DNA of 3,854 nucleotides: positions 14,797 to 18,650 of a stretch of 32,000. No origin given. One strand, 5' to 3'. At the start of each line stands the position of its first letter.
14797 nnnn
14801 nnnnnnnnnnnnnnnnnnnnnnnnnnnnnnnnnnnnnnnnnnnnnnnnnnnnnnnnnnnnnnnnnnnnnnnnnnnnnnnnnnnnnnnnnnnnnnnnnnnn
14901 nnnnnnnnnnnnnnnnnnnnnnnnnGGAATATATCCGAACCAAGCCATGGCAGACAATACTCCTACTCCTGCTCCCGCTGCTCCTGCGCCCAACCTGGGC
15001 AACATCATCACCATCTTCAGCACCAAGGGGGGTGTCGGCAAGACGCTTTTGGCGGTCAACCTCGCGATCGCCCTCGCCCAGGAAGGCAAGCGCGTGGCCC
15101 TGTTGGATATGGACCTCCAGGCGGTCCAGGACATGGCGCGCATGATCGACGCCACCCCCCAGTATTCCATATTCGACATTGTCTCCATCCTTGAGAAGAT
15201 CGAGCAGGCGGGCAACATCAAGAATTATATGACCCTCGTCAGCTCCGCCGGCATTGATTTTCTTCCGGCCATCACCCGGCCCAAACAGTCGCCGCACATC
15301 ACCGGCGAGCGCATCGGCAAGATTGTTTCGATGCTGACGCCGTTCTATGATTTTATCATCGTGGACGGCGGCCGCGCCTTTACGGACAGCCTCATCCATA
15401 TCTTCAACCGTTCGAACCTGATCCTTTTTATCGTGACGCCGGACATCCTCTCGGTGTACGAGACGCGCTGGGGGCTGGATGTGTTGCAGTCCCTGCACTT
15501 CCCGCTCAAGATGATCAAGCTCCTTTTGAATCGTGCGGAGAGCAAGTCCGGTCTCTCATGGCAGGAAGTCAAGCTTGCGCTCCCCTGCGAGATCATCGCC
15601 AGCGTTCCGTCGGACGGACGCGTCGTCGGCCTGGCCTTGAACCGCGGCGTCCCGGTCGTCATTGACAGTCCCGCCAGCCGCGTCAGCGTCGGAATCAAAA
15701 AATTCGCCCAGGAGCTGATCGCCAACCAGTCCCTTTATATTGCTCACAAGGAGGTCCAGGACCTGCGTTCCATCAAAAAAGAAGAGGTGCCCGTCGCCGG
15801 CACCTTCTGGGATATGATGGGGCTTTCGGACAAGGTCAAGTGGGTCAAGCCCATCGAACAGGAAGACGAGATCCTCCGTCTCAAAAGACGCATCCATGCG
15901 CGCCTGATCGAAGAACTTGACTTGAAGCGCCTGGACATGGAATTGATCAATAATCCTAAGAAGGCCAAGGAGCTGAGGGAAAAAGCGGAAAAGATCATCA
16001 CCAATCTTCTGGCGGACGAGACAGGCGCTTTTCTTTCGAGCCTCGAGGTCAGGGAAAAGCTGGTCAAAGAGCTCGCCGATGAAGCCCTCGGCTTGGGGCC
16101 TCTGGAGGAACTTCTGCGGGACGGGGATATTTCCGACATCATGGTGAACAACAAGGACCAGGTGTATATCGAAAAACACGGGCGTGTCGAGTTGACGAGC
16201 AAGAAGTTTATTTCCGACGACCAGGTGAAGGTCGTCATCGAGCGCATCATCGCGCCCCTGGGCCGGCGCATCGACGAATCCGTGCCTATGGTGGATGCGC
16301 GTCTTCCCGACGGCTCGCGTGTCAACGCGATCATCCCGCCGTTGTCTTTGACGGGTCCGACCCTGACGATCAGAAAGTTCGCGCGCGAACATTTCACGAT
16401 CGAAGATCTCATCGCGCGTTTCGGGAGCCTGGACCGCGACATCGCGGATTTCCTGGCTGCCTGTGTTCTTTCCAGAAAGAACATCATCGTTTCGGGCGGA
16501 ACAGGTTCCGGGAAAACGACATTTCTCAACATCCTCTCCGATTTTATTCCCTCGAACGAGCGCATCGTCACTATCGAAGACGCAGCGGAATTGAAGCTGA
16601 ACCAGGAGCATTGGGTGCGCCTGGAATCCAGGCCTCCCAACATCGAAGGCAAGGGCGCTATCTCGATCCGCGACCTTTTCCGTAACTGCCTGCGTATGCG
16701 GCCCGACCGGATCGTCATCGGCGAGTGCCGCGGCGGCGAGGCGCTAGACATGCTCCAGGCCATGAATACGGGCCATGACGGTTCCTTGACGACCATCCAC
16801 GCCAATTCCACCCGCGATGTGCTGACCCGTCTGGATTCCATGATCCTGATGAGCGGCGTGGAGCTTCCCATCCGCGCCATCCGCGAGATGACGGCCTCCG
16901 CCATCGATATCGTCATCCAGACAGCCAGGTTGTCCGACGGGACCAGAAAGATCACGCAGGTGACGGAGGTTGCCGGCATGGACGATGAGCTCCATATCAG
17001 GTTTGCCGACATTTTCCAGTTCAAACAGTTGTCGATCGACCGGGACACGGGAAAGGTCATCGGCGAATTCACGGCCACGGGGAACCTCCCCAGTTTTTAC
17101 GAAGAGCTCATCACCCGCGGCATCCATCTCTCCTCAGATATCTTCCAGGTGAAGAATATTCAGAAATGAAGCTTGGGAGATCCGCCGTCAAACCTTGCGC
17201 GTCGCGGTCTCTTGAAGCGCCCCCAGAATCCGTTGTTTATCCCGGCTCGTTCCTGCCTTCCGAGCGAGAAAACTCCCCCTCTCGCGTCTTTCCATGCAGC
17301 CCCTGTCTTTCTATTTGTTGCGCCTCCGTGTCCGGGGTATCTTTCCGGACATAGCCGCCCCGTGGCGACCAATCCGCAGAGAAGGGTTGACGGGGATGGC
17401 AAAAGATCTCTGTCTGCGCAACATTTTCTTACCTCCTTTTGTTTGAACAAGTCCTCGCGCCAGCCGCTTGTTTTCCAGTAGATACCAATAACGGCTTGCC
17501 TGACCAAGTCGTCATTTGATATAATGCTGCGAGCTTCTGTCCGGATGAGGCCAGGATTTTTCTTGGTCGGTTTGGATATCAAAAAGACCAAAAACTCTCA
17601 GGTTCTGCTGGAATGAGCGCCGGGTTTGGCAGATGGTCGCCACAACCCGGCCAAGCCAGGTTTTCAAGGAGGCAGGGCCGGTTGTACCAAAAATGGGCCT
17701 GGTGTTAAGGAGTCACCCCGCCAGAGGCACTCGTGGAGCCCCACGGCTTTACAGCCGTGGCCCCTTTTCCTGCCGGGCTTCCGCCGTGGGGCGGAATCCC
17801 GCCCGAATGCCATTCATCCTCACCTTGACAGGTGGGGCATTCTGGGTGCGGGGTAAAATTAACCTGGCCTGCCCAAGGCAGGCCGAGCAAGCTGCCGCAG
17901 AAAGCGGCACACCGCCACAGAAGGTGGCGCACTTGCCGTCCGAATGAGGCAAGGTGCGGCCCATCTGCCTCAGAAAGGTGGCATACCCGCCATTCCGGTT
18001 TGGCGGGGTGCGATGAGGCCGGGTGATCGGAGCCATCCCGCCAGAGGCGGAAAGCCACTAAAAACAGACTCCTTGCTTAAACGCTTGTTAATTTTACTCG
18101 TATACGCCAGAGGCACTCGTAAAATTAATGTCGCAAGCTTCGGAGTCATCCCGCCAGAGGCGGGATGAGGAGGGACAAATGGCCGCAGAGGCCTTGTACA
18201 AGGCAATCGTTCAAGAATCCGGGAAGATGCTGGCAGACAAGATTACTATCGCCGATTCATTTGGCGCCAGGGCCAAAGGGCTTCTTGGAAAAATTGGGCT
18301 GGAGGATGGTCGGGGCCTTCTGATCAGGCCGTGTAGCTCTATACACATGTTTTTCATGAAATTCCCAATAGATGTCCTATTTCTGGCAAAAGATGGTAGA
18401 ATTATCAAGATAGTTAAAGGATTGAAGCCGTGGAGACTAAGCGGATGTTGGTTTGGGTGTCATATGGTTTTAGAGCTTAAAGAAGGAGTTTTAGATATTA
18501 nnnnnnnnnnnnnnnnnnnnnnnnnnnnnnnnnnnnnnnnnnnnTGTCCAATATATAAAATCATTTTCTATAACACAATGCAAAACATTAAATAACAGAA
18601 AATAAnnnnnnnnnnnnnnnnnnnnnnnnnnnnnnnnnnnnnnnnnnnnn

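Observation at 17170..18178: About 1 kb non-coding, hairpin-packed spacer with its own promoter-like element in the middle of the pilus locus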

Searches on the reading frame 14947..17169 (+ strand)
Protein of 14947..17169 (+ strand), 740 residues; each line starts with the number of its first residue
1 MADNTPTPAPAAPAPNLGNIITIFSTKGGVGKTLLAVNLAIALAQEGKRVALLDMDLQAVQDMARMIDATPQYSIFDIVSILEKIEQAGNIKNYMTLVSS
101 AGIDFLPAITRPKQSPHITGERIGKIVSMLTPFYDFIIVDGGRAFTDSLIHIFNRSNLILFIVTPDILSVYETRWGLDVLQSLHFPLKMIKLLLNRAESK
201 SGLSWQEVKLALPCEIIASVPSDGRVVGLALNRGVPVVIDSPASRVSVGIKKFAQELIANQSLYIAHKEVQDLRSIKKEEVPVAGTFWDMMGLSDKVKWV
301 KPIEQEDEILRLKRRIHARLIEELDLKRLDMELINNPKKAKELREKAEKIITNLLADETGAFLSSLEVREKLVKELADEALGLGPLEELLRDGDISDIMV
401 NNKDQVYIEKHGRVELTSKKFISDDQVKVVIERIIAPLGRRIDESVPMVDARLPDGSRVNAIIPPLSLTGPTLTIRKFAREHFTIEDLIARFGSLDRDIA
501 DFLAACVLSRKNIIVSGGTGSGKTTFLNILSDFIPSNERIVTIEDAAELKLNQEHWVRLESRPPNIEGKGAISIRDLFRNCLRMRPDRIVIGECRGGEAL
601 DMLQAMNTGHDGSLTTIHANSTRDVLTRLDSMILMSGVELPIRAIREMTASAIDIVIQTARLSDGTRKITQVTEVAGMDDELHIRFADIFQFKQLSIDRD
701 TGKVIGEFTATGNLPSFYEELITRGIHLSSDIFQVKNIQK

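Call 10: search_protein_families(library=pfam, proteins=[window:14947-17169:+], max_evalue=0.01)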
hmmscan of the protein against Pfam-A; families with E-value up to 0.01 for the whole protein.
window:14947-17169:+ (740 aa): 22 families
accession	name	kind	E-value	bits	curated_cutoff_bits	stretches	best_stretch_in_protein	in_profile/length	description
PF00437.27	T2SSE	-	1.4e-62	211.9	24.9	1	381-659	3-277/370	Type II/IV secretion system protein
PF01656.29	CbiA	-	1.3e-16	61.1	25.4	1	21-130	1-54/125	CobQ/CobB/MinD/ParA nucleotide binding domain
PF13614.12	AAA_31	-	2.6e-14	54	27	1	19-166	2-150/177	AAA domain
PF10609.15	ParA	-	3.8e-13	49.9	27.1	1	18-71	3-55/246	NUBPL iron-transfer P-loop NTPase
PF20720.3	nSTAND3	-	5.1e-06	26.7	27.2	0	23-76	21-71/155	Novel STAND NTPase 3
PF09140.17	MipZ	-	5.7e-06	26.3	20.7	1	20-68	2-49/262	ATPase MipZ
PF07015.17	VirC1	-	0.00017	21.5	24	1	19-56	2-39/231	VirC1 protein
PF13245.12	AAA_19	-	0.00058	20.5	25.1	0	507-534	8-35/134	AAA domain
PF00142.24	Fer4_NifH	-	0.00066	19.7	25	1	25-80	6-60/271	4Fe-4S iron sulfur cluster binding proteins, NifH/frxC family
PF25199.1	nSTAND_NTPase5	-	0.00083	19.6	34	0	509-548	40-81/145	Novel STAND NTPase 5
PF02374.21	ArsA_ATPase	-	0.00095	18.9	24.3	1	22-56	4-38/305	Anion-transporting ATPase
PF13604.12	AAA_30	-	0.0012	19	27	0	510-538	18-46/191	AAA domain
PF07724.20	AAA_2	-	0.0014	19.1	27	0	512-564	5-56/166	AAA domain (Cdc48 subfamily)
PF00005.33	ABC_tran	-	0.0021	19.1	25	0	512-545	13-46/137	ABC transporter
PF03796.21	DnaB_C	-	0.0022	17.8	27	0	22-72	22-73/255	DnaB-like helicase C terminal domain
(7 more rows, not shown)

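Call 14: find_encoding_contigs(protein=window:14947-17169:+, flank=10000, max_places=6)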
Protein window:14947-17169:+ (740 aa): 3 contigs read that carry it; 1 place shown.
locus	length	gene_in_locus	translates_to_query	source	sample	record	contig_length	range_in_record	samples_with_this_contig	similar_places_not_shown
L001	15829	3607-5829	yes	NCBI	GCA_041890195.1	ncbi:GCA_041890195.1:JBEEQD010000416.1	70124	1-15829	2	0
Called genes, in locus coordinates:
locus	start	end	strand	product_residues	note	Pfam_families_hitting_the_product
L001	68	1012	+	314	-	PF13624:SurA_N_3 (weak), PF13623:SurA_N_2, PF13145:Rotamase_2, PF00639:Rotamase, PF13616:Rotamase_3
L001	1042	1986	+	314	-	PF08666:SAF, PF16976:RcpC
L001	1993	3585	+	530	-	PF13629:T2SS-T3SS_pil_N, PF00263:Secretin, PF13103:TonB_2 (weak), PF03544:TonB_C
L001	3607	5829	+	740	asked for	PF01656:CbiA, PF09140:MipZ (weak), PF10609:ParA, PF13614:AAA_31, PF20720:nSTAND3 (faint), PF00437:T2SSE, PF27713:UCP018868 (weak)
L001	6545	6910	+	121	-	PF02643:DUF192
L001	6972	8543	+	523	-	-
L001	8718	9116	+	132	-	-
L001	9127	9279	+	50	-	-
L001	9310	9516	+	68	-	-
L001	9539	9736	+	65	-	-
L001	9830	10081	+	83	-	-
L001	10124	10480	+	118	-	-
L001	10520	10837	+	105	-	-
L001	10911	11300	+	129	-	-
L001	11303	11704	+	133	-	-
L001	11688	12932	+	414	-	-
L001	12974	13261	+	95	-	-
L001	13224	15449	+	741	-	-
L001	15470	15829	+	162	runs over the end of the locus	-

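Call 20: find_homologous_proteins(query=window:14947-17169:+, max_evalue=1e-50)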
Query window:14947-17169:+ (740 aa): 7989 proteins with E <= 1e-50 among 8000 candidates; the best 120 are listed.
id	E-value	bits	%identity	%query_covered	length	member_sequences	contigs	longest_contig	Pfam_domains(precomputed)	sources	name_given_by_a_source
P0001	0.0e+0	1559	96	98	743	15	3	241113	PF10609.16,PF01656.30,PF00437.27,PF13614.13,PF09140.18,PF27713.1,PF20720.4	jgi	jgi:septum site-determining protein MinD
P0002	0.0e+0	1455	91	97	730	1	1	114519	PF10609.16,PF01656.30,PF00437.27,PF13614.13,PF09140.18,PF27713.1,PF20720.4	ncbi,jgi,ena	ncbi:MAG: ATPase, T2SS/T4P/T4SS family [Candidatus Omnitrophota bacterium]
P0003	0.0e+0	1437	88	99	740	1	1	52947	PF10609.16,PF01656.30,PF00437.27,PF13614.13,PF09140.18,PF27713.1,PF20720.4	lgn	-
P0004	0.0e+0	1435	88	99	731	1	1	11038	PF10609.16,PF01656.30,PF00437.27,PF13614.13,PF09140.18,PF20720.4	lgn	-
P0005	0.0e+0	1423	86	99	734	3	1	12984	PF00142.25,PF10609.16,PF01656.30,PF00437.27,PF13614.13,PF09140.18,PF27713.1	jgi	jgi:septum site-determining protein MinD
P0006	0.0e+0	1421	88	97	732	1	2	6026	PF00142.25,PF10609.16,PF01656.30,PF00437.27,PF13614.13,PF09140.18,PF27713.1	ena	-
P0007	0.0e+0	1421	87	98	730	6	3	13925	PF10609.16,PF01656.30,PF00437.27,PF13614.13,PF09140.18,PF20720.4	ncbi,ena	ncbi:MAG: ATPase, T2SS/T4P/T4SS family, partial [Candidatus Omnitrophota bacterium]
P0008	0.0e+0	1419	88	97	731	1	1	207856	PF10609.16,PF01656.30,PF00437.27,PF13614.13,PF09140.18,PF27713.1,PF20720.4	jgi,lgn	-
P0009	0.0e+0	1416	86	98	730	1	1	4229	PF10609.16,PF01656.30,PF00437.27,PF13614.13,PF09140.18,PF20720.4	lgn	-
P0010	0.0e+0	1413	87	98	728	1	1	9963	PF10609.16,PF01656.30,PF00437.27,PF13614.13,PF09140.18,PF20720.4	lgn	-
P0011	0.0e+0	1408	87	97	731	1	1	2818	PF10609.16,PF01656.30,PF00437.27,PF13614.13,PF09140.18,PF27713.1,PF20720.4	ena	-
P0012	0.0e+0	1406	85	99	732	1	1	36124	PF00142.25,PF10609.16,PF01656.30,PF00437.27,PF13614.13,PF09140.18,PF27713.1,PF20720.4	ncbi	ncbi:MAG: ATPase, T2SS/T4P/T4SS family [Candidatus Omnitrophota bacterium]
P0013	0.0e+0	1404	87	97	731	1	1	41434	PF10609.16,PF01656.30,PF00437.27,PF13614.13,PF09140.18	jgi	jgi:pilus assembly protein CpaF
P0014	0.0e+0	1403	86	98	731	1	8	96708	PF10609.16,PF01656.30,PF00437.27,PF13614.13,PF09140.18,PF20720.4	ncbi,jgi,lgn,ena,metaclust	metaclust:\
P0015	0.0e+0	1403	86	98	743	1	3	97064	PF10609.16,PF01656.30,PF00437.27,PF13614.13,PF09140.18,PF20720.4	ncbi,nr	ncbi:MAG: hypothetical protein AUJ74_00965 [Candidatus Omnitrophica bacterium CG1_02_44_16]|nr:MAG: 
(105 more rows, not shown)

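Call 23: find_encoding_contigs(protein=P0001, flank=10000, max_places=2)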
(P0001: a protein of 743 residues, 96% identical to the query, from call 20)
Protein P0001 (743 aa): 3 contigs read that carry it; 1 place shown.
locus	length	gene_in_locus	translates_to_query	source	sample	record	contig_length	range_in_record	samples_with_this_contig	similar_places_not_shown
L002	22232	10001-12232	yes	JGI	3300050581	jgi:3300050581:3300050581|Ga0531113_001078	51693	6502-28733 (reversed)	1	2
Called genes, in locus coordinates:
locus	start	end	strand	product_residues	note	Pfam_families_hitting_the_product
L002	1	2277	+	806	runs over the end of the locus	PF02518:HATPase_c, PF00204:DNA_gyraseB, PF01751:Toprim, PF00986:DNA_gyraseB_C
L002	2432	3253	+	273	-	-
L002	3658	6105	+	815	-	PF00521:DNA_topoisoIV, PF03989:DNA_gyraseA_C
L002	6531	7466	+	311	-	PF13623:SurA_N_2 (weak), PF13624:SurA_N_3 (weak), PF13145:Rotamase_2, PF13616:Rotamase_3, PF00639:Rotamase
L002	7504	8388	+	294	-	PF08666:SAF, PF16976:RcpC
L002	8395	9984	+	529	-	PF13629:T2SS-T3SS_pil_N, PF00263:Secretin, PF13103:TonB_2 (weak), PF03544:TonB_C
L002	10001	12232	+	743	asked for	PF01656:CbiA, PF09140:MipZ (weak), PF10609:ParA, PF13614:AAA_31, PF20720:nSTAND3 (faint), PF00437:T2SSE, PF27713:UCP018868 (weak)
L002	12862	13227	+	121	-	PF02643:DUF192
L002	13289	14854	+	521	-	-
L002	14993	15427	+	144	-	-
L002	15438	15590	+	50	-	-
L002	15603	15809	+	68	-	-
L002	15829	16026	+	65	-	-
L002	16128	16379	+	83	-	-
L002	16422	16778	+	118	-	-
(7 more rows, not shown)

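Call 24: find_encoding_contigs(protein=P0002, flank=10000, max_places=2)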
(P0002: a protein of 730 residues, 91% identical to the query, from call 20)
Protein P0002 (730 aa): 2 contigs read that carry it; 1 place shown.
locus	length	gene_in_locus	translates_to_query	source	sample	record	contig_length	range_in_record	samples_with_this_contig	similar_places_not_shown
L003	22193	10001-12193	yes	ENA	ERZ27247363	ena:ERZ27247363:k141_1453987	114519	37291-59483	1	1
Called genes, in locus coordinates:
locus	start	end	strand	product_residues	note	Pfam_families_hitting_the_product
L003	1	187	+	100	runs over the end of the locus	PF05258:DciA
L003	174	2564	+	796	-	PF02518:HATPase_c, PF00204:DNA_gyraseB, PF01751:Toprim, PF00986:DNA_gyraseB_C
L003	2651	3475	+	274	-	-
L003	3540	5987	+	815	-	PF00521:DNA_topoisoIV, PF03989:DNA_gyraseA_C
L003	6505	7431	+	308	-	PF13624:SurA_N_3 (weak), PF13623:SurA_N_2 (weak), PF13145:Rotamase_2, PF13616:Rotamase_3, PF00639:Rotamase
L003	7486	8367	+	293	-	PF08666:SAF (weak), PF16976:RcpC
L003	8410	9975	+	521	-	PF13629:T2SS-T3SS_pil_N, PF00263:Secretin, PF13103:TonB_2 (weak), PF03544:TonB_C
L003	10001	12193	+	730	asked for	PF01656:CbiA, PF09140:MipZ (weak), PF10609:ParA, PF13614:AAA_31, PF20720:nSTAND3 (faint), PF00437:T2SSE, PF27713:UCP018868 (faint)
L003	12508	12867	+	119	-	PF02643:DUF192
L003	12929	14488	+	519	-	-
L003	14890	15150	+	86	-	-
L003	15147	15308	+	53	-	-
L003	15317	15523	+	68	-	-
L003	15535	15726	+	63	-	-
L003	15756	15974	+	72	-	-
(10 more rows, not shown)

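Call 25: find_encoding_contigs(protein=P0008, flank=10000, max_places=2)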
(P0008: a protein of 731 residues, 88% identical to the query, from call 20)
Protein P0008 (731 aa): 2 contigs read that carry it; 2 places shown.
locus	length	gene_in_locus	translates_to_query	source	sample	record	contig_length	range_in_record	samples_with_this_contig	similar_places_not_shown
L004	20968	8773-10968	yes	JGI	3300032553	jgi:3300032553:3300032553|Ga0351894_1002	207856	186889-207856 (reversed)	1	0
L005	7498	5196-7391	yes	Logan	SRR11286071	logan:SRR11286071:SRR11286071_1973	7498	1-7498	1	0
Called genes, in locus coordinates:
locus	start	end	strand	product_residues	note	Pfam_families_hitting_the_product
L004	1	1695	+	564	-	?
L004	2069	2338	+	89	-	PF12728:HTH_17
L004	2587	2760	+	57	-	-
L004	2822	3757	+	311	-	-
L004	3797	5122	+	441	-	PF02310:B12-binding, PF04055:Radical_SAM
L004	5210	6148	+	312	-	PF13623:SurA_N_2 (faint), PF13624:SurA_N_3 (weak), PF13616:Rotamase_3, PF13145:Rotamase_2, PF00639:Rotamase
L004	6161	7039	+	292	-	PF08666:SAF, PF16976:RcpC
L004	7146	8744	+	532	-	PF13629:T2SS-T3SS_pil_N, PF00263:Secretin, PF13103:TonB_2 (weak), PF03544:TonB_C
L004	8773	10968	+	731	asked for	PF01656:CbiA, PF09140:MipZ (weak), PF10609:ParA, PF13614:AAA_31, PF20720:nSTAND3 (faint), PF00437:T2SSE, PF27713:UCP018868 (weak)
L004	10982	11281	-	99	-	-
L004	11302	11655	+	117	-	PF02643:DUF192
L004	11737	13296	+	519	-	-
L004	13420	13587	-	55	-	-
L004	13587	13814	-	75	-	-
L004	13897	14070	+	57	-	-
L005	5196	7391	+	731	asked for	PF01656:CbiA, PF09140:MipZ (weak), PF10609:ParA, PF13614:AAA_31, PF20720:nSTAND3 (faint), PF00437:T2SSE, PF27713:UCP018868 (weak)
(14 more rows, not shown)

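Call 89: search_protein_families(library=pfam, proteins=[L001:8718-9116:+, L001:9127-9279:+, L001:9310-9516:+, L001:9539-9736:+, L001:9830-10081:+, L001:10124-10480:+, L001:10520-10837:+, L001:10911-11300:+, L001:11303-11704:+, L001:6972-8543:+], max_evalue=0.1)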
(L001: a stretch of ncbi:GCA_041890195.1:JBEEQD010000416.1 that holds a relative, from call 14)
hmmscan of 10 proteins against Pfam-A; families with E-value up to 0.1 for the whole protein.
L001:8718-9116:+ (132 aa): 0 families

L001:9127-9279:+ (50 aa): 1 family
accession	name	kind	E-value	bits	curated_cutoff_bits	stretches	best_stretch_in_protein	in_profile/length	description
PF23958.1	DUF7287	-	0.094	13.7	27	1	4-34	2-32/157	Family of unknown function (DUF7287)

L001:9310-9516:+ (68 aa): 1 family
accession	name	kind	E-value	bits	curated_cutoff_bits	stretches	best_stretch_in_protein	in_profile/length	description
PF04021.17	Class_IIIsignal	-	0.012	15.9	23.7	1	12-31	1-20/27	Class III signal peptide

L001:9539-9736:+ (65 aa): 4 families
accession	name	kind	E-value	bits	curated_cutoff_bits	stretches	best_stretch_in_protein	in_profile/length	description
PF14029.11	DUF4244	-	0.00015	21.5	27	1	7-28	6-27/54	Protein of unknown function (DUF4244)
PF04964.19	Flp_Fap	-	0.0023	18.1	32.2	1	16-48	10-41/46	Flp/Fap pilin component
PF04021.17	Class_IIIsignal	-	0.0078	16.6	23.7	1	13-37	3-27/27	Class III signal peptide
PF05933.18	Fun_ATP-synt_8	-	0.021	15.4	26.1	1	24-52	17-45/48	Fungal ATP synthase protein 8 (A6L)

L001:9830-10081:+ (83 aa): 0 families

L001:10124-10480:+ (118 aa): 2 families
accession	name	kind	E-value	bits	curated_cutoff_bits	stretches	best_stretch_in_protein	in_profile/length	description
PF14029.11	DUF4244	-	0.002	17.9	27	1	7-31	9-31/54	Protein of unknown function (DUF4244)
PF04021.17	Class_IIIsignal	-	0.0034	17.7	23.7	1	8-29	1-22/27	Class III signal peptide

L001:10520-10837:+ (105 aa): 3 families
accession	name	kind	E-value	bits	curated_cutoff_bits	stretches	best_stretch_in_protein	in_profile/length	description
PF16118.10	DUF4834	-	0.016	16.5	27.8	1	16-75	10-69/99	Domain of unknown function (DUF4834)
PF14029.11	DUF4244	-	0.018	14.9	27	1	6-23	9-26/54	Protein of unknown function (DUF4244)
PF04964.19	Flp_Fap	-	0.07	13.4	32.2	1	7-46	5-44/46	Flp/Fap pilin component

L001:10911-11300:+ (129 aa): 1 family
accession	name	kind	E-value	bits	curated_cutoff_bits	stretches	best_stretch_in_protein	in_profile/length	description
PF14029.11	DUF4244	-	0.043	13.7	27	1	27-63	11-48/54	Protein of unknown function (DUF4244)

L001:11303-11704:+ (133 aa): 0 families

L001:6972-8543:+ (523 aa): 3 families
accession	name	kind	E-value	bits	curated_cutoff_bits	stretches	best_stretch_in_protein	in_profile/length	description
PF13565.12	HTH_32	-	0.0012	19.7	33.7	1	6-50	28-72/73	Homeodomain-like domain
PF13276.12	HTH_21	-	0.0057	17.3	28.1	0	9-58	5-54/60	HTH-like domain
PF02650.20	HTH_WhiA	-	0.039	14.8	27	0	4-52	35-78/84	WhiA C-terminal HTH domain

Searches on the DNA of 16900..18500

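Call 5: search_rna_families(source=window, start=16900, end=18500, threshold=evalue, max_evalue=10, show_alignments=3)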
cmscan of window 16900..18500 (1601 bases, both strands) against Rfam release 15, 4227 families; matches with E-value up to 10: 4.
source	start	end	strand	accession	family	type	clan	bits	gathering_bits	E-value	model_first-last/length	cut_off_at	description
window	17614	17700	-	RF02239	asX6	Gene; sRNA;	-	19.3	50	2.1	1-93/93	no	Xanthomonas sRNA asX6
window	17693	17781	-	RF00912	mir-877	Gene; miRNA;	-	17.3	47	4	1-86/86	no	mir-877 microRNA precursor family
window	18118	18168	+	RF00624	P9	Gene;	-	15.7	43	2.7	1-74/74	no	Pseudomonas sRNA P9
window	17847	17926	+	RF00392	SNORA5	Gene; snRNA; snoRNA; HACA-box;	CL00024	15.1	30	4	1-134/134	no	Small nucleolar RNA SNORA5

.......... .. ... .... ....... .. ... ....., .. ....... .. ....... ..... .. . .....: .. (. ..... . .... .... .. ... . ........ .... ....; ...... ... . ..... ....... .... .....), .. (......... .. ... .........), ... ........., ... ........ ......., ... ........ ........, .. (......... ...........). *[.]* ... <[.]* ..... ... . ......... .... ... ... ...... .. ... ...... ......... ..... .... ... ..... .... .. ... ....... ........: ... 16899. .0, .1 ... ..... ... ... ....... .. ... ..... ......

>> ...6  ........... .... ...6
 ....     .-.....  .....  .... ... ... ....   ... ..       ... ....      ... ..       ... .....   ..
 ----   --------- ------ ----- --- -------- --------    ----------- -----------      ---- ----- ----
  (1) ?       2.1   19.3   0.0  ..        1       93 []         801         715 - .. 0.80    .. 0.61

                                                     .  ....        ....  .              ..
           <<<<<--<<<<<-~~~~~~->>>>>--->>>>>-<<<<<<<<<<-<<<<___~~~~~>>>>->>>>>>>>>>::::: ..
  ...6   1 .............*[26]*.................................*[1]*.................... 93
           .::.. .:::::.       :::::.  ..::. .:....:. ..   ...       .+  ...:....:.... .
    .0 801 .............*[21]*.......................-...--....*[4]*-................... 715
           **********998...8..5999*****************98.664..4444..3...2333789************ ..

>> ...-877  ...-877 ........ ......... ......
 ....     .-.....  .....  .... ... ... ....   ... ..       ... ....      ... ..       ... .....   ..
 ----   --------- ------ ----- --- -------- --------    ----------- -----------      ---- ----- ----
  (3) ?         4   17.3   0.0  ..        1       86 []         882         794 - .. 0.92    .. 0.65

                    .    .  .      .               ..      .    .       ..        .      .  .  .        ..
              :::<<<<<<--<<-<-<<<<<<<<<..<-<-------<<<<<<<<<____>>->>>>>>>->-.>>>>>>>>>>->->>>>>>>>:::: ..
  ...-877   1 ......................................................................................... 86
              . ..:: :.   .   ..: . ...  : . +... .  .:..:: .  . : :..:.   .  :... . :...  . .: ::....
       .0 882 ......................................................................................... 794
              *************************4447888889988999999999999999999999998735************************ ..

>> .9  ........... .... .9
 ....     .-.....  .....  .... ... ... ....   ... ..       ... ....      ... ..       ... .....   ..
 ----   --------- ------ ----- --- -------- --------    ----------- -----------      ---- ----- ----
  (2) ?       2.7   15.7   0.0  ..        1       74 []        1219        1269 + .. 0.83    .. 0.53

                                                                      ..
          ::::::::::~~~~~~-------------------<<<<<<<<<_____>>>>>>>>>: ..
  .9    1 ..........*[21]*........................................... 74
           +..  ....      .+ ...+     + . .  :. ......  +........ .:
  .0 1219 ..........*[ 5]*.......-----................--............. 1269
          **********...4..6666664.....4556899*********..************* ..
